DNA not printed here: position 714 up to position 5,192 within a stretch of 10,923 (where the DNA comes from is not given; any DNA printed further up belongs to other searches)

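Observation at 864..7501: Two adjacent giant ORFans (1392 aa and 820 aa), translationally coupled through an ATGA overlap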

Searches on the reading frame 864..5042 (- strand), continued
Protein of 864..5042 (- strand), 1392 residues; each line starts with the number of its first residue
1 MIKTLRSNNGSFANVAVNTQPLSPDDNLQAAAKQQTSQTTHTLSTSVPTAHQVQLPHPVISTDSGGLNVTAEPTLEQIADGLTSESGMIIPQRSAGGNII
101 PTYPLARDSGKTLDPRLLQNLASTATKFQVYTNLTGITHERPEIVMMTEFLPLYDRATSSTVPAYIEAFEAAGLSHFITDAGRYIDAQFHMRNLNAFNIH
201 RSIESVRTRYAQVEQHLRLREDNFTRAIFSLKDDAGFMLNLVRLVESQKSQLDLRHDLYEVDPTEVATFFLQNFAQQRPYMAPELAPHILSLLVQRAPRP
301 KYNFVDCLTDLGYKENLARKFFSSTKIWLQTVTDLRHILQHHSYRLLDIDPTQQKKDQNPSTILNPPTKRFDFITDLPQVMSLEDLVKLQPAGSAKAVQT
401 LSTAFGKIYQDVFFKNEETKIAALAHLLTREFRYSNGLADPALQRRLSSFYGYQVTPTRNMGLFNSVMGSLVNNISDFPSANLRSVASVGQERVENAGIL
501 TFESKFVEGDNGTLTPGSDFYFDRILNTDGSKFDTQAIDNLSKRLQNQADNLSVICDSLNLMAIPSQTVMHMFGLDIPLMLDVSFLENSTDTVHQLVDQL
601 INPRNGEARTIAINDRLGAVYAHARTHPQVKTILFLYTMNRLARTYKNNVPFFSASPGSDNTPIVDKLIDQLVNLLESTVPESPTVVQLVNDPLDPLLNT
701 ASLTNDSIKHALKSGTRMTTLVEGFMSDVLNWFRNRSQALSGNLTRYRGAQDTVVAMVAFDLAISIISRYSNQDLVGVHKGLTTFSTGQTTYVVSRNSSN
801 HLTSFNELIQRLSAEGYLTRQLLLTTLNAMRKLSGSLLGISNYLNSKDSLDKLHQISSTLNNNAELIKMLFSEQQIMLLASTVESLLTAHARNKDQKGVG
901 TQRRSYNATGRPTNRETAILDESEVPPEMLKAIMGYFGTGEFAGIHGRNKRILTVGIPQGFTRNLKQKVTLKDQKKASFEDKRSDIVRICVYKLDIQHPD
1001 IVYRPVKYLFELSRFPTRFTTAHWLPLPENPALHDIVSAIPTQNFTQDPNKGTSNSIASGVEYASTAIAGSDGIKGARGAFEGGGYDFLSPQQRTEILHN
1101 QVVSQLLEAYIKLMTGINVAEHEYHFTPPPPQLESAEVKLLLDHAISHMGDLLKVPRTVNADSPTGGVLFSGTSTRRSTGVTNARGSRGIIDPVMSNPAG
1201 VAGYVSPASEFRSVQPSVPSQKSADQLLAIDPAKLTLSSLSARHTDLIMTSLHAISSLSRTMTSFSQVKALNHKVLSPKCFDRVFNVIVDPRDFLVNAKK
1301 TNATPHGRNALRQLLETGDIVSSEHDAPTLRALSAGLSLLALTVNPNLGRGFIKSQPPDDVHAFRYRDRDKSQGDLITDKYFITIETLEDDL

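Call 102: search_protein_families(library=phrogs, proteins=[L080:12063-12914:+, L080:12910-13509:+, L080:13500-14114:+, L080:14125-14505:+, L080:14908-15381:+, L080:15403-15927:+, L080:15908-16534:+, L080:16728-18494:+, L086:18044-19993:+, L086:20142-20645:+], max_evalue=0.01)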
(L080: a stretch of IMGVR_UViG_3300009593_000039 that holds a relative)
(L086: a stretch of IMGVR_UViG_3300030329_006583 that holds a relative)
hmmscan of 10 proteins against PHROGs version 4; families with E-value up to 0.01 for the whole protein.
L080:12063-12914:+ (284 aa): 0 families

L080:12910-13509:+ (200 aa): 3 families
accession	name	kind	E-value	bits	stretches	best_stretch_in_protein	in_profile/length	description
phrog_207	-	head and packaging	3.3e-52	179.1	1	2-174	13-189/519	head maturation protease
phrog_3014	-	head and packaging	8.9e-08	32.6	1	25-164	23-188/266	head maturation protease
phrog_22848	-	unknown function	5.6e-05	22.4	1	37-166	161-301/991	-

L080:13500-14114:+ (205 aa): 0 families

L080:14125-14505:+ (127 aa): 0 families

L080:14908-15381:+ (158 aa): 0 families

L080:15403-15927:+ (175 aa): 0 families

L080:15908-16534:+ (209 aa): 0 families

L080:16728-18494:+ (589 aa): 0 families

L086:18044-19993:+ (650 aa): 3 families
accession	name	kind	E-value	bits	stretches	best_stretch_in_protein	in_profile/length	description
phrog_138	-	head and packaging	1.2e-71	243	2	381-632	173-406/444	major head protein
phrog_20655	-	head and packaging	2.7e-05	23.9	1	408-587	302-463/534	major head protein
phrog_1014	-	unknown function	0.0016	18.1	1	380-461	309-389/567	-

L086:20142-20645:+ (168 aa): 0 families

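Call 112: search_dna_similar(query=L086:18044-19993:+, collection=phages, mode=protein, max_evalue=0.00001, max_rows=25)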
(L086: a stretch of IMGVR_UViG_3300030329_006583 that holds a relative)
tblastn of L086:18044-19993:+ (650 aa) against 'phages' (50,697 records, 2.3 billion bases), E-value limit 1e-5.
Records with a match: 2581; places in all: 2631; records where one place covers at least 80% of the query: 0.
Best place of each record, by identity: <60% 2581.
By first word of the organism name: Escherichia 671; Synechococcus 388; Klebsiella 331; Salmonella 203; Vibrio 136; Shigella 89; Aeromonas 86; Acinetobacter 71; Cyanophage 61; Enterobacter 58; and 61 more.
By host as written in the record: - 460; Escherichia coli 282; Klebsiella pneumoniae 115; Synechococcus 107; Escherichia coli O157:H7 39; Synechococcus sp. 38; Salmonella enterica 29; Synechococcus sp. WH7803 28; and 569 more.
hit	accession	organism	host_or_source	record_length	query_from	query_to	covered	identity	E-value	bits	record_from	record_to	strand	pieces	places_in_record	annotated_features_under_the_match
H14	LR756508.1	uncultured phage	metagenomic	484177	1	644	67%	49.7%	2e-77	393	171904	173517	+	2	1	record has no annotation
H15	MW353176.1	Flavobacterium phage vB_FspM_immuto_3-5A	Flavobacterium sp. LMO8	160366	4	650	69%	44.7%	4e-72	355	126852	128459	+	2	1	major capsid protein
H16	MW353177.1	Flavobacterium phage vB_FspM_immuto_13-6C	Flavobacterium sp. LMO8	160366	4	650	69%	44.7%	4e-72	355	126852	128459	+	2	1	major capsid protein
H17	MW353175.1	Flavobacterium phage vB_FspM_immuto_2-6A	Flavobacterium sp. LMO8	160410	4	650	69%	44.7%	4e-72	355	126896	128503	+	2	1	major capsid protein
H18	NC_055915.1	Flavobacterium phage vB_FspM_immuto_2-6A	Flavobacterium sp. LMO8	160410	4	650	69%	44.7%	4e-72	355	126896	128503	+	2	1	major capsid protein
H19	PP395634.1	Microcystis phage Mel-JY01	Microcystis elabens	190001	16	644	59%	44.9%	3e-73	352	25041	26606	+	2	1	capsid protein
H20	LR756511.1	uncultured phage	metagenomic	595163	20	649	56%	41.4%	6e-57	285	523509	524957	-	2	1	record has no annotation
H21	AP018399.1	Xanthomonas phage XacN1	Xanthomonas citri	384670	9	650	63%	35.4%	2e-29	206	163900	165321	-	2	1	major capsid protein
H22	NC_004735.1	Rhodothermus phage RM378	Rhodothermus marinus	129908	22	644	56%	39.1%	1e-38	234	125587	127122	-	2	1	similar to major head protein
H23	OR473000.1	Synechococcus phage S-CREM2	Synechococcus sp. CRE1902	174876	20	630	70%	30.6%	3e-21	165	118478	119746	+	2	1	major capsid protein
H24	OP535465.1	Synechococcus phage S-CREM1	Synechococcus sp. CB0101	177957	11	638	64%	33.1%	1e-24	175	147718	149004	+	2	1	major capsid protein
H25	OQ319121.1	Synechococcus phage S-BM3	Synechococcus sp. WH 7803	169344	21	632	64%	32.8%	1e-24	173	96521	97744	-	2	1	precursor of major head subunit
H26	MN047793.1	Xanthomonas phage Xoo-sp13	Xanthomonas oryzae pv. oryzae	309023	25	650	63%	32.7%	5e-31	197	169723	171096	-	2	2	major capsid protein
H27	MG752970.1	Ralstonia phage RsoM2USA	Ralstonia solanacearum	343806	25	650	57%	35.7%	4e-29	204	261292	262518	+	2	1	hypothetical protein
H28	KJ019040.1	Synechococcus phage ACG-2014b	-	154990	23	643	61%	33.1%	2e-25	178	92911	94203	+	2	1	head vertex precursor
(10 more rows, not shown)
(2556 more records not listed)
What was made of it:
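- Syntenic relatives have a gp21-type protease and a gp23-type capsid protein (calls 102, 112).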

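Call 126: search_dna_similar(query=L072:20995-22855:+, collection=phages, mode=protein, max_evalue=0.00001, max_rows=12)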
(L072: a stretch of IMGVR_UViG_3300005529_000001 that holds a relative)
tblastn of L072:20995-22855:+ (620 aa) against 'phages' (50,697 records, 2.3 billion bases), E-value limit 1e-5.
Records with a match: 2572; places in all: 2572; records where one place covers at least 80% of the query: 0.
Best place of each record, by identity: <60% 2572.
By first word of the organism name: Escherichia 667; Synechococcus 382; Klebsiella 329; Salmonella 202; Vibrio 134; Shigella 89; Aeromonas 80; Acinetobacter 71; Cyanophage 62; Enterobacter 58; and 61 more.
By host as written in the record: - 460; Escherichia coli 278; Klebsiella pneumoniae 114; Synechococcus 107; Synechococcus sp. 41; Escherichia coli O157:H7 38; Salmonella enterica 29; Synechococcus sp. WH7803 28; and 572 more.
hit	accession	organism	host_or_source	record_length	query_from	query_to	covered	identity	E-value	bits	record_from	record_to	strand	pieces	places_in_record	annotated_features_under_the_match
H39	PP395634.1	Microcystis phage Mel-JY01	Microcystis elabens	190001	76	455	61%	46.6%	1e-113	380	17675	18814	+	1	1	hypothetical protein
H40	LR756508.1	uncultured phage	metagenomic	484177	64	455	63%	42.4%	4e-36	355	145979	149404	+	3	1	record has no annotation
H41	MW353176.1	Flavobacterium phage vB_FspM_immuto_3-5A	Flavobacterium sp. LMO8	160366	72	429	58%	43.3%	1e-103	350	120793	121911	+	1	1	capsid assembly protein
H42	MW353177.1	Flavobacterium phage vB_FspM_immuto_13-6C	Flavobacterium sp. LMO8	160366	72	429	58%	43.3%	1e-103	350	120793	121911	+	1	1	capsid assembly protein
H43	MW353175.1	Flavobacterium phage vB_FspM_immuto_2-6A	Flavobacterium sp. LMO8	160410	72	429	58%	43.3%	1e-103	350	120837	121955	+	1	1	capsid assembly protein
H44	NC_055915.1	Flavobacterium phage vB_FspM_immuto_2-6A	Flavobacterium sp. LMO8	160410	72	429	58%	43.3%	1e-103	350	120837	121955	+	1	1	capsid assembly protein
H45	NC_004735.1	Rhodothermus phage RM378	Rhodothermus marinus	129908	72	386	51%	36.5%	2e-40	164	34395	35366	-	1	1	20: portal protein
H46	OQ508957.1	Alishewanella phage vB_AspM_Slickus01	Alishewanella sp. SMS8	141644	58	471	67%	26.9%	4e-30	133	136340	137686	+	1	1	portal vertex of the head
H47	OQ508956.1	Alishewanella phage vB_AspM_Slicko01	Alishewanella sp. SMS8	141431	58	471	67%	26.7%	5e-30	132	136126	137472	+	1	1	portal vertex of the head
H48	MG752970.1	Ralstonia phage RsoM2USA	Ralstonia solanacearum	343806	70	470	65%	27.4%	2e-35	149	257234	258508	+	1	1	hypothetical protein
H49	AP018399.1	Xanthomonas phage XacN1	Xanthomonas citri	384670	72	468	64%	27.6%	2e-27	124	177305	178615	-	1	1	portal vertex protein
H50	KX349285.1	Synechococcus phage S-RIM8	Synechococcus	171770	65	464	65%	26.8%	2e-28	127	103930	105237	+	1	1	portal vertex protein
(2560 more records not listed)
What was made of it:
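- Closest known: T4 peripheral baseplate proteins. Same: The head genes here are T4-type (calls 102, 112, 126).
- The portal of a 369-kb contig that carries C1-C4 matches 2572 T4-type phage records (call 126).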
